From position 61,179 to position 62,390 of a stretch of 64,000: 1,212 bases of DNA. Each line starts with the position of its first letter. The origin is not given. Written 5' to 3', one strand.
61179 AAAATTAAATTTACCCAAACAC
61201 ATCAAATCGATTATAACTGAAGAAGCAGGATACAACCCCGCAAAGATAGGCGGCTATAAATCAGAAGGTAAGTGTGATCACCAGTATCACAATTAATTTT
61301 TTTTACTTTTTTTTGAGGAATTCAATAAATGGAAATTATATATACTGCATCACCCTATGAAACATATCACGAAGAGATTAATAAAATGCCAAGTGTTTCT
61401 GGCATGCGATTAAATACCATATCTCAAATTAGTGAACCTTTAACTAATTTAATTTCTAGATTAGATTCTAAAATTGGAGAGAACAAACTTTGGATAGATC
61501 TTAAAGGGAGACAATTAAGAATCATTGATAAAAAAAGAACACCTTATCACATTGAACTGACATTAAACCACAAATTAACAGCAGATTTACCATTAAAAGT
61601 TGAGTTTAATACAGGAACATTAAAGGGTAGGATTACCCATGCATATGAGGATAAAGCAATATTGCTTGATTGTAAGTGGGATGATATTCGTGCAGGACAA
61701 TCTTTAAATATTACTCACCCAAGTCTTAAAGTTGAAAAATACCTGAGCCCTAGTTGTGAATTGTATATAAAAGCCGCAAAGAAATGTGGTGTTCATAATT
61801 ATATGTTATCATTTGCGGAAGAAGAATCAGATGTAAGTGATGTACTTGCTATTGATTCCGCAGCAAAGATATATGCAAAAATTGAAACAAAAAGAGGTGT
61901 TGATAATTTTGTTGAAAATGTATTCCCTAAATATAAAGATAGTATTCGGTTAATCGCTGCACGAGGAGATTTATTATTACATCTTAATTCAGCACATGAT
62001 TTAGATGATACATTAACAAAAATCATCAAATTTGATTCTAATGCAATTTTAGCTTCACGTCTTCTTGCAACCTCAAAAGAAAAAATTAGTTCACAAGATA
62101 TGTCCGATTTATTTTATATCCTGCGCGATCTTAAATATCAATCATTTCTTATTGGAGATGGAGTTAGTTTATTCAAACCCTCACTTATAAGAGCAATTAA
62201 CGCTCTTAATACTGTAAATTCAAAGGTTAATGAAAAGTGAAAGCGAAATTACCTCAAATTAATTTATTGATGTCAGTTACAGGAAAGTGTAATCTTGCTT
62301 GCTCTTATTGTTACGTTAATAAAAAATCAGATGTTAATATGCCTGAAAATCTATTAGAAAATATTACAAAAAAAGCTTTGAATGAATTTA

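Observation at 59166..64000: Unusual RiPP-like operon: TPR, rSAM/SPASM, 61-aa peptide, pyruvate-kinase-like, rSAM/SPASM, phosphotransferase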

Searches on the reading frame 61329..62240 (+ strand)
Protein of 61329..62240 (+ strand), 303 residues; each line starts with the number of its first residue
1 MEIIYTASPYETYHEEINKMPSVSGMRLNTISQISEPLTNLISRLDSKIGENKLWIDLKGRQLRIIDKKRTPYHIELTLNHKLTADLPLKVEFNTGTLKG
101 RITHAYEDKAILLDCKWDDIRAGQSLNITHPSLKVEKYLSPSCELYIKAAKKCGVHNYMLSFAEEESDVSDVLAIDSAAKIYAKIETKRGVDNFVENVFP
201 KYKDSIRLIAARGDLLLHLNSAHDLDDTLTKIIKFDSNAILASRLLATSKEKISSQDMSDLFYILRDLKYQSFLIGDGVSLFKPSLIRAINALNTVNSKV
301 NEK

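Call 6: search_protein_families(library=pfam, proteins=[window:61329-62240:+], max_evalue=0.1)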
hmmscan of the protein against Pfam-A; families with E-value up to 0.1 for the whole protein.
window:61329-62240:+ (303 aa): 1 family
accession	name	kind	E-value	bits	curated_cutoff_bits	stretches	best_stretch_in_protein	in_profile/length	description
PF00224.27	PK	-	6e-05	22.7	30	1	139-218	174-253/328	Pyruvate kinase, barrel domain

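Call 7: search_protein_families(library=ncbifam, proteins=[window:61329-62240:+], max_evalue=0.1)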
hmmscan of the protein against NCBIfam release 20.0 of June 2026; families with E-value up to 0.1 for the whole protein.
window:61329-62240:+ (303 aa): 4 families
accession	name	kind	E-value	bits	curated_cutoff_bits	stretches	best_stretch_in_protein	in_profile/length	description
TIGR01064.1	pyruv_kin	equivalog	6.3e-09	34.9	306.4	1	118-220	149-251/476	pyruvate kinase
NF004491.0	PRK05826.1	subfamily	9.6e-07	27.6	432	1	91-219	125-253/477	pyruvate kinase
NF011314.0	PRK14725.1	equivalog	0.052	11.8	642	1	54-217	341-513/614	pyruvate kinase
NF006664.0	PRK09206.1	equivalog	0.057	11.9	686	0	159-216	190-248/470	pyruvate kinase PykF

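Call 13: find_homologous_proteins(query=window:61329-62240:+, max_evalue=0.001)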
Query window:61329-62240:+ (303 aa): 125 proteins with E <= 0.001 among 1218 candidates; the best 120 are listed.
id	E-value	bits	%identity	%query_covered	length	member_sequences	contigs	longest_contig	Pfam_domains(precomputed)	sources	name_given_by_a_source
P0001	3.5e-194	662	100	100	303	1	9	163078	-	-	-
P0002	5.8e-87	310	50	100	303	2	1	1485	PF00224.28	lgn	-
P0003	9.9e-56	207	38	98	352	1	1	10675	PF00224.28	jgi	-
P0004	6.2e-54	201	39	97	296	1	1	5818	PF00224.28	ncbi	-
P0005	6.5e-54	201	38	100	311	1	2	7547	PF00224.28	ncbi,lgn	ncbi:MAG: pyruvate kinase [Candidatus Aenigmatarchaeota archaeon]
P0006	1.3e-52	197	39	98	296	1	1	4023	PF00224.28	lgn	-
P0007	2.9e-52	196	38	98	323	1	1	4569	PF00224.28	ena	-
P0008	7.4e-52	195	37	98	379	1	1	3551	PF00224.28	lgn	-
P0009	1.0e-51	194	39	97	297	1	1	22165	PF00224.28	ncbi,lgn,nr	ncbi:hypothetical protein HY837_02070 [archaeon]|nr:hypothetical protein [archaeon]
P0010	1.6e-51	194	39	100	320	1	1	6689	PF00224.28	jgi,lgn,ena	-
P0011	2.3e-51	193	39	99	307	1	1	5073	PF00224.28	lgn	-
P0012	3.2e-50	189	35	99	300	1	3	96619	PF00224.28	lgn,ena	-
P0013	2.8e-49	186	37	97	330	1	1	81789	PF00224.28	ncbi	-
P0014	2.1e-48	183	36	99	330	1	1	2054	PF00224.28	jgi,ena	-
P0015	4.3e-48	182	35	97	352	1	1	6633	PF00224.28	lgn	-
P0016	1.4e-47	181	35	99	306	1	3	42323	PF00224.28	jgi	-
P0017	2.1e-47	180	34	98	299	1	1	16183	PF00224.28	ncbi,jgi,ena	-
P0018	3.4e-47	179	36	98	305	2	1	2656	PF00224.28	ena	-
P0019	9.7e-47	178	37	98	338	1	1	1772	PF00224.28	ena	-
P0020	1.1e-46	178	35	97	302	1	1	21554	PF00224.28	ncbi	-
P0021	1.9e-46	177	35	97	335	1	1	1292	PF00224.28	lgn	-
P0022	1.9e-46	177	36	98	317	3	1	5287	PF00224.28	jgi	-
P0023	1.9e-46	177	35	100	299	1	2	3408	PF00224.28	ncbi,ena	-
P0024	8.5e-46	175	36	98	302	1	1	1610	PF00224.28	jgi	jgi:pyruvate kinase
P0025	1.1e-45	174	37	99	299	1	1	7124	PF00224.28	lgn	-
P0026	2.0e-45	174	35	98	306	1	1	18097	PF00224.28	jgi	jgi:pyruvate kinase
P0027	2.6e-45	173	35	99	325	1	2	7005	PF00224.28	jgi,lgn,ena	-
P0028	2.9e-45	173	36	97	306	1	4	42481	PF00224.28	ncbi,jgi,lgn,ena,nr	ncbi:MAG: pyruvate kinase [Nanoarchaeota archaeon]|nr:hypothetical protein [Nanoarchaeota archaeon] 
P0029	5.0e-45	172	36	98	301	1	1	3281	PF00224.28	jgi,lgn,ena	-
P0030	6.3e-45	172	35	99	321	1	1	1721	PF00224.28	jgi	jgi:pyruvate kinase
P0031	8.9e-45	171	32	99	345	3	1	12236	PF00224.28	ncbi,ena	-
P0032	8.9e-45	171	38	97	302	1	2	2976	PF00224.28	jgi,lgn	-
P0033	1.4e-44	171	35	99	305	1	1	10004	PF00224.28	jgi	jgi:hypothetical protein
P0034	2.3e-44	170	35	97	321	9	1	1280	PF00224.28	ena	-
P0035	4.4e-44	169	37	97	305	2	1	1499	PF00224.28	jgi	jgi:hypothetical protein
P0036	1.0e-43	168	37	100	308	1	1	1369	PF00224.28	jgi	jgi:pyruvate kinase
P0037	1.1e-43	168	38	96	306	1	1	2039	PF00224.28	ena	-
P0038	1.1e-43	168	34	97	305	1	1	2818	PF00224.28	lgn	-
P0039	1.2e-43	168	36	97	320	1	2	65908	PF00224.28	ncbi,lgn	-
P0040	2.0e-43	167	40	91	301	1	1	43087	PF00224.28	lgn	-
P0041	2.2e-43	167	36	99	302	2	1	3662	PF00224.28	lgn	-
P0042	3.0e-43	166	36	98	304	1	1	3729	PF00224.28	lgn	-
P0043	3.8e-43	166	37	99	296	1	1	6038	PF00224.28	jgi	-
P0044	5.1e-43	166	34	97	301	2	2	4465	PF00224.28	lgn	-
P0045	6.0e-43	165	36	98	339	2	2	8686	PF00224.28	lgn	-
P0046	7.2e-43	165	37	97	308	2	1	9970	PF00224.28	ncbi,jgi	ncbi:MAG: pyruvate kinase [Candidatus Helarchaeota archaeon]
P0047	8.5e-43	165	37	98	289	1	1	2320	PF00224.28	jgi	-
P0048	8.8e-43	165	33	97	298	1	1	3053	PF00224.28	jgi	jgi:hypothetical protein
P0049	8.9e-43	165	35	97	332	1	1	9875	PF00224.28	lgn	-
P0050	1.1e-42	165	38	95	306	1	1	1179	PF00224.28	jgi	jgi:hypothetical protein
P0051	2.0e-42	164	35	99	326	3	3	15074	PF00224.28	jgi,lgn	-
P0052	2.1e-42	164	36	88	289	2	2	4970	PF00224.28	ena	-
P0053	3.9e-42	163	35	98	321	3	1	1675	PF00224.28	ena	-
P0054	4.1e-42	163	38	97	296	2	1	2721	PF00224.28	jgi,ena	-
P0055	4.9e-42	162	36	96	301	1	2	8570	PF00224.28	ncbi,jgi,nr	ncbi:MAG: hypothetical protein EHM45_09160 [Desulfobacteraceae bacterium]|nr:MAG: hypothetical prote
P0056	9.7e-42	161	36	93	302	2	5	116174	PF00224.28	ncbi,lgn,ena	ncbi:MAG: hypothetical protein AAB345_03315 [Patescibacteria group bacterium]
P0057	1.3e-41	161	35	97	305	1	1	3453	PF00224.28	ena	-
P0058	1.5e-41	161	35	98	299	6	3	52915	PF00224.28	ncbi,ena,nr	ncbi:TPA: hypothetical protein HA231_04860 [Candidatus Woesearchaeota archaeon]|nr:hypothetical prot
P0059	2.5e-41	160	35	97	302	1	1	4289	PF00224.28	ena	-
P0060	3.1e-41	160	37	97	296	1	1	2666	PF00224.28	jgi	jgi:hypothetical protein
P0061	3.1e-41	160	35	99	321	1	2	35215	PF00224.28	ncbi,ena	-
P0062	4.3e-41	159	32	98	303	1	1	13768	PF00224.28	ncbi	-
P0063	4.6e-41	159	37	98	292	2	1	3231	PF00224.28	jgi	jgi:pyruvate kinase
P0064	5.0e-41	159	36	96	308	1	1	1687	PF00224.28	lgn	-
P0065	5.7e-41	159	35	97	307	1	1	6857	PF00224.28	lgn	-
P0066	5.8e-41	159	39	91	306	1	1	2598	PF00224.28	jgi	jgi:pyruvate kinase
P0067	9.8e-41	158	37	97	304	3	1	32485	PF00224.28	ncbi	-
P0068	2.9e-40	157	34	90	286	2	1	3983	PF00224.28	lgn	-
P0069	1.7e-39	154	33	97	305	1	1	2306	PF00224.28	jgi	jgi:pyruvate kinase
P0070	1.8e-39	154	35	87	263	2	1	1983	PF00224.28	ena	-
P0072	6.6e-39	152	35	97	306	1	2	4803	PF00224.28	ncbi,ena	-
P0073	6.7e-39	152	32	97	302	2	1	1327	PF00224.28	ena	-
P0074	1.7e-38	151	34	97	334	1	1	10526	PF00224.28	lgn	-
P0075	2.2e-38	150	37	98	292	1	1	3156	PF00224.28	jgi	jgi:pyruvate kinase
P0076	3.6e-37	146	34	88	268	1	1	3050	PF00224.28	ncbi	-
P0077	9.6e-37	145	35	98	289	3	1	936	PF00224.28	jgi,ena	-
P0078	4.5e-36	143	33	91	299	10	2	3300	PF00224.28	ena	-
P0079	4.6e-36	143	33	99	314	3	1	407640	PF00224.28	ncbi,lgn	-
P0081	8.2e-35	139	39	84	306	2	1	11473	PF00224.28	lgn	-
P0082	1.3e-34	138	35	98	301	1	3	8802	PF00224.28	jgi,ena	-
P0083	2.3e-34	137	32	100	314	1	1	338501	PF00224.28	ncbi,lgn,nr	ncbi:hypothetical protein HGA34_00135 [Candidatus Falkowbacteria bacterium]|nr:hypothetical protein 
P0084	4.6e-34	136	34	91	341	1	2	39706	PF00224.28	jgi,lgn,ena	-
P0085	5.5e-34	136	33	98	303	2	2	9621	PF00224.28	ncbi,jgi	-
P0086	1.7e-33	134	32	100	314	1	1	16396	PF00224.28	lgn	-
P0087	1.5e-32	131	35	88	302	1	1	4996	PF00224.28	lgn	-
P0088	2.2e-32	131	34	87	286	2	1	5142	PF00224.28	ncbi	-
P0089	2.2e-32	131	33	97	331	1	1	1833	PF00224.28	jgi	jgi:pyruvate kinase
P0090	2.5e-32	131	36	87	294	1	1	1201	PF00224.28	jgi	jgi:pyruvate kinase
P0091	1.6e-31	128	37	92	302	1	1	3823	PF00224.28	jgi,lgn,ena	-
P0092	3.2e-31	127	35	86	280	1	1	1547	PF00224.28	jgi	jgi:pyruvate kinase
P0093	6.5e-31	126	35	87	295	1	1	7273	PF00224.28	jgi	jgi:hypothetical protein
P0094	1.2e-30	125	36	92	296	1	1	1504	PF00224.28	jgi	jgi:pyruvate kinase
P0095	1.5e-30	125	33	92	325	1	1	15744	PF00224.28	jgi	-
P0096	2.2e-30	124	35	85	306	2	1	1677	PF00224.28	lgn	-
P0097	2.5e-30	124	34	97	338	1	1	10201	PF00224.28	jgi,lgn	jgi:pyruvate kinase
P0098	4.3e-30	123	35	88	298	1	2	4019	PF00224.28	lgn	-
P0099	2.1e-29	121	28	99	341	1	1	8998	PF00224.28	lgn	-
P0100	1.2e-28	119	32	86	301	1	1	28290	PF00224.28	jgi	jgi:pyruvate kinase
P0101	3.5e-28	117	36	83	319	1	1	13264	PF00224.28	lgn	-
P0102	4.4e-28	117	32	97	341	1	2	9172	PF00224.28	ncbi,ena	-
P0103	5.5e-28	116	31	97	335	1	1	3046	PF00224.28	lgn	-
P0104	9.5e-28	116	39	75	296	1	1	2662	PF00224.28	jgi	jgi:pyruvate kinase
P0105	3.6e-27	114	34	90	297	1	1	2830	PF00224.28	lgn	-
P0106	4.0e-27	114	30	97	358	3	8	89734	PF00224.28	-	-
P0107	1.0e-26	112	29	97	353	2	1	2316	PF00224.28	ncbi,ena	-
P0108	1.8e-26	111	32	98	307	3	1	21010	PF00224.28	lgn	-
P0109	1.0e-25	109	32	90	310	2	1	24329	PF00224.28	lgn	-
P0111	2.1e-25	108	30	98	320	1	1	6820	PF00224.28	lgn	-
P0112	2.8e-25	107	31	90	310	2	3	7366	PF00224.28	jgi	jgi:hypothetical protein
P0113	1.0e-24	106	43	56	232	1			PF00224.28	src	-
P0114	8.7e-24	103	34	85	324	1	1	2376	PF00224.28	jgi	jgi:pyruvate kinase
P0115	3.0e-23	101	29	98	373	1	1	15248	PF00224.28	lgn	-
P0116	5.7e-23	100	29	99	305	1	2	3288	PF00224.28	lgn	-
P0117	8.6e-23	99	30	88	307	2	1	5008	PF00224.28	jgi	jgi:hypothetical protein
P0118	2.0e-22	98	31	91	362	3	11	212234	PF00224.28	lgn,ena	-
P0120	8.1e-22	96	31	90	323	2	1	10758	PF00224.28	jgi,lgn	jgi:pyruvate kinase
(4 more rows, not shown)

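Call 14: find_encoding_contigs(protein=P0009, flank=8000, max_places=1)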
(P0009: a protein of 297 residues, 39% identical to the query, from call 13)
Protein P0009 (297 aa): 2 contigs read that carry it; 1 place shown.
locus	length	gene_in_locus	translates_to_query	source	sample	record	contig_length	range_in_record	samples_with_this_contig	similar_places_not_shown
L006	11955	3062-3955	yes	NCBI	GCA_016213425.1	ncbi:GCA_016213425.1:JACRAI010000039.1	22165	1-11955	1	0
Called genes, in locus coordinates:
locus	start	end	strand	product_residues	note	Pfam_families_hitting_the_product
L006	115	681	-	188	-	-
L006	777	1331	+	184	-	PF01467:CTP_transf_like (weak)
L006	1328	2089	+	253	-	PF00069:Pkinase, PF03109:ABC1 (weak), PF07714:PK_Tyr_Ser-Thr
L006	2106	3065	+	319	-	-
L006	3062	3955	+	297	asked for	PF00224:PK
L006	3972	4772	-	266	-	-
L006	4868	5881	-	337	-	-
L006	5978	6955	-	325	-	PF13404:HTH_AsnC-type (weak), PF13412:HTH_24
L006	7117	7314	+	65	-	PF01194:RNA_pol_N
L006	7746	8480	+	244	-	PF13419:HAD_2 (weak)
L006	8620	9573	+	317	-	-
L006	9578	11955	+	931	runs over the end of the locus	PF00133:tRNA-synt_1, PF01406:tRNA-synt_1e (faint), PF09334:tRNA-synt_1g (weak), PF08264:Anticodon_1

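Call 15: find_encoding_contigs(protein=P0012, flank=8000, max_places=1)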
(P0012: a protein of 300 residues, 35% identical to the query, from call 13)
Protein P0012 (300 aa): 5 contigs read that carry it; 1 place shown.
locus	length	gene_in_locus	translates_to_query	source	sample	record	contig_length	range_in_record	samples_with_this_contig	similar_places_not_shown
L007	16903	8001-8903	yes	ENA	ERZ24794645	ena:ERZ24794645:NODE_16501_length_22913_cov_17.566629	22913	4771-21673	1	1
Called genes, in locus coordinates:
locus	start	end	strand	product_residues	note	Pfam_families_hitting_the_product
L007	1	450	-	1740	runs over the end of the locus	?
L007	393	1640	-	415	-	PF00144:Beta-lactamase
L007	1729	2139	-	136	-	-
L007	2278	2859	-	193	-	PF28474:DUF8412, PF13376:OmdA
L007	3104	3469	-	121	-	-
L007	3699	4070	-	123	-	PF08719:NADAR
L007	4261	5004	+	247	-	-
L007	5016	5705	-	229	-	PF00485:PRK, PF13238:AAA_18 (faint), PF13671:AAA_33 (faint)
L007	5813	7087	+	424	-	PF00709:Adenylsucc_synt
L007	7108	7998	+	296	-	-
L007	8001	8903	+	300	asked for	PF00224:PK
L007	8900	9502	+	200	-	-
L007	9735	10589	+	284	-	-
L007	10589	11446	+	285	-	-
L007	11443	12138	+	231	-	-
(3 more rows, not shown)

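Call 16: find_encoding_contigs(protein=P0056, flank=8000, max_places=1)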
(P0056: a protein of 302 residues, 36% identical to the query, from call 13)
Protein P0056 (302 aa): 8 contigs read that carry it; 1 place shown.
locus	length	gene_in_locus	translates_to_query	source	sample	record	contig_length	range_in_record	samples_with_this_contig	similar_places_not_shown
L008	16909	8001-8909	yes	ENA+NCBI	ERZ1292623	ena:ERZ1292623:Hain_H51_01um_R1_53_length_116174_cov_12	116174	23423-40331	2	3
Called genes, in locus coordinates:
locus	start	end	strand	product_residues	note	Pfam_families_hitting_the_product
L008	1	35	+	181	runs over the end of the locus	-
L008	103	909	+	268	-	PF00318:Ribosomal_S2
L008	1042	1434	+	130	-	PF00889:EF_TS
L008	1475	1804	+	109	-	-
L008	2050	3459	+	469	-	PF00595:PDZ (weak), PF13180:PDZ_2, PF17820:PDZ_6, PF03572:Peptidase_S41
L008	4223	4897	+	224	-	-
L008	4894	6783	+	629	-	PF00004:AAA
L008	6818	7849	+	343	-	-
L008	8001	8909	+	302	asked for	PF00224:PK (weak)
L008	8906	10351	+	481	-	PF00709:Adenylsucc_synt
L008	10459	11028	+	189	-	-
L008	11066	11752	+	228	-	-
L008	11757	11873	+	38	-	-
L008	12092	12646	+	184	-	-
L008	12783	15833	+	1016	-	PF02384:N6_Mtase (faint), PF07669:Eco57I (weak), PF18135:Type_ISP_C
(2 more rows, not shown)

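Call 37: search_solved_structures(query=window:61329-62240:+, max_evalue=0.01, show_alignments=1)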
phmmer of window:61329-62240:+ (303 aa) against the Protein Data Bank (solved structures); distinct sequences matched with E-value up to 0.01: 0.

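Call 53: search_solved_structures(query=A2, max_evalue=0.001, show_alignments=1)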
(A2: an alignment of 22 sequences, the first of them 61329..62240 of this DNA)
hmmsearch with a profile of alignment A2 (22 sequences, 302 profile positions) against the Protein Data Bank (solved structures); distinct sequences matched with E-value up to 0.001: 102 (the best 60 are shown).
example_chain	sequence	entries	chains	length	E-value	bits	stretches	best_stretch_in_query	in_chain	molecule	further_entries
8edr_A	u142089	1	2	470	3.5e-19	72.2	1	2-299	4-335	Pyruvate kinase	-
8eds_A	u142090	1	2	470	5.9e-19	71.4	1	2-299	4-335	Pyruvate kinase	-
8eq3_A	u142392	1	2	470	1.1e-18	70.5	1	2-299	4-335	Pyruvate kinase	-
8eq0_B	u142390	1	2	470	1.1e-18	70.5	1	2-299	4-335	Pyruvate kinase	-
8edt_A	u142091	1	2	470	1.1e-18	70.5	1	2-299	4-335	Pyruvate kinase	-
4yng_A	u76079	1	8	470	1.1e-18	70.5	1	2-299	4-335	Pyruvate kinase I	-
8eq1_A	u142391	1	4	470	1.6e-18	70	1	2-299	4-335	Pyruvate kinase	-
8eu4_A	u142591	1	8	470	1.7e-18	69.9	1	2-299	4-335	Pyruvate kinase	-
8edq_A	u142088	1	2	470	1.9e-18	69.7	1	2-299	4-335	Pyruvate kinase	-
1pky_A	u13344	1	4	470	3.1e-18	69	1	2-299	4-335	PYRUVATE KINASE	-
1e0t_A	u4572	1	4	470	4.4e-18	68.5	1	2-299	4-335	Pyruvate kinase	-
1e0u_A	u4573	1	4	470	6.2e-18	68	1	2-299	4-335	Pyruvate kinase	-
7oo1_A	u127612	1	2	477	7.1e-18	67.8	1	55-300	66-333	Pyruvate kinase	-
8iw2_A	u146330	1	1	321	4.2e-17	65.3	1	21-280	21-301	Pyruvate kinase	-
2e28_A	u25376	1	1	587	3e-16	62.5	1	2-298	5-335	Pyruvate kinase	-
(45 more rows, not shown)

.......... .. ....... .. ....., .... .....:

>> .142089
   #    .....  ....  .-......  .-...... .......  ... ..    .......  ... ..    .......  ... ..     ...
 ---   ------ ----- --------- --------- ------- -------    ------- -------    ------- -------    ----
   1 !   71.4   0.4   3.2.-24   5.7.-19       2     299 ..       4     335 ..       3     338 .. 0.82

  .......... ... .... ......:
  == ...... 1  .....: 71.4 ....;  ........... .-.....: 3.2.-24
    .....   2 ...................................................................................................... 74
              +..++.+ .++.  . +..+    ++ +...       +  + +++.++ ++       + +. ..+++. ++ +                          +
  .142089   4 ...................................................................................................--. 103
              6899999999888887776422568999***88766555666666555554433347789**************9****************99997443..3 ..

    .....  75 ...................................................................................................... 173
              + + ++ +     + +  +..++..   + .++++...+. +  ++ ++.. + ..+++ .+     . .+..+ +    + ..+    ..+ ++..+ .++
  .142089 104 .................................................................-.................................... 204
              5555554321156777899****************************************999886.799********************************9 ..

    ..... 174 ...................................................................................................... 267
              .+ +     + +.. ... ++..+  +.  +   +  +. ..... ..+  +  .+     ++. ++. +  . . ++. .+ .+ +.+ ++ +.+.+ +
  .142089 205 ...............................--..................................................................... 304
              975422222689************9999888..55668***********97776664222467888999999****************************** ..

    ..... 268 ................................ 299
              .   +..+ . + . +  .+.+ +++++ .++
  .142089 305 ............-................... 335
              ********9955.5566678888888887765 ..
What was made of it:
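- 61329..62240 (+): Short pyruvate-kinase-like phosphotransferase (303 aa; A/B domains only, no C domain). An accessory gene confined to this subclade. The family profile matches E. coli PykF residues 4-335, E=3.5e-19 (call 53).
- On Pyruvate kinase (PF00224 / TIGR01064): The protein ends where the A domain ends (call 53). They align with PykF (call 53).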

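Call 67: find_encoding_contigs(protein=P0003, flank=6000, max_places=1)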
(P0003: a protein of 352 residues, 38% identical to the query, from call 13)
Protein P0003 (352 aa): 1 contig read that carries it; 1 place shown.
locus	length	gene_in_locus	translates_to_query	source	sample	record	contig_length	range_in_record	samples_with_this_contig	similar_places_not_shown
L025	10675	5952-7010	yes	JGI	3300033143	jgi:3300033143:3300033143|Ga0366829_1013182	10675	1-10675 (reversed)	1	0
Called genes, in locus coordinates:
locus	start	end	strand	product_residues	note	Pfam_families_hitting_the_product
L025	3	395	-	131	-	?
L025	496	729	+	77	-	-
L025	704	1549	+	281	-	PF04909:Amidohydro_2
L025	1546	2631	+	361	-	PF00596:Aldolase_II (weak)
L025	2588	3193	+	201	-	PF02441:Flavoprotein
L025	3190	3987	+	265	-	PF04127:DFP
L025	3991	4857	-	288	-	-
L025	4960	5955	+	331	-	PF00226:DnaJ, PF03109:ABC1 (weak), PF00069:Pkinase, PF07714:PK_Tyr_Ser-Thr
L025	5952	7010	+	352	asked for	PF00224:PK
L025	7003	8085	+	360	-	-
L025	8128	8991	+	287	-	PF04055:Radical_SAM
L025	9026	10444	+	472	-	PF00133:tRNA-synt_1, PF09334:tRNA-synt_1g, PF00133:tRNA-synt_1, PF01406:tRNA-synt_1e (weak), PF19303:Anticodon_3 (weak), PF08264:Anticodon_1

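Call 70: search_protein_families(library=padloc, proteins=[window:61329-62240:+], max_evalue=0.001)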
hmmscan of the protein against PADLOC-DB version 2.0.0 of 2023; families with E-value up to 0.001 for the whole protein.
window:61329-62240:+ (303 aa): 0 families
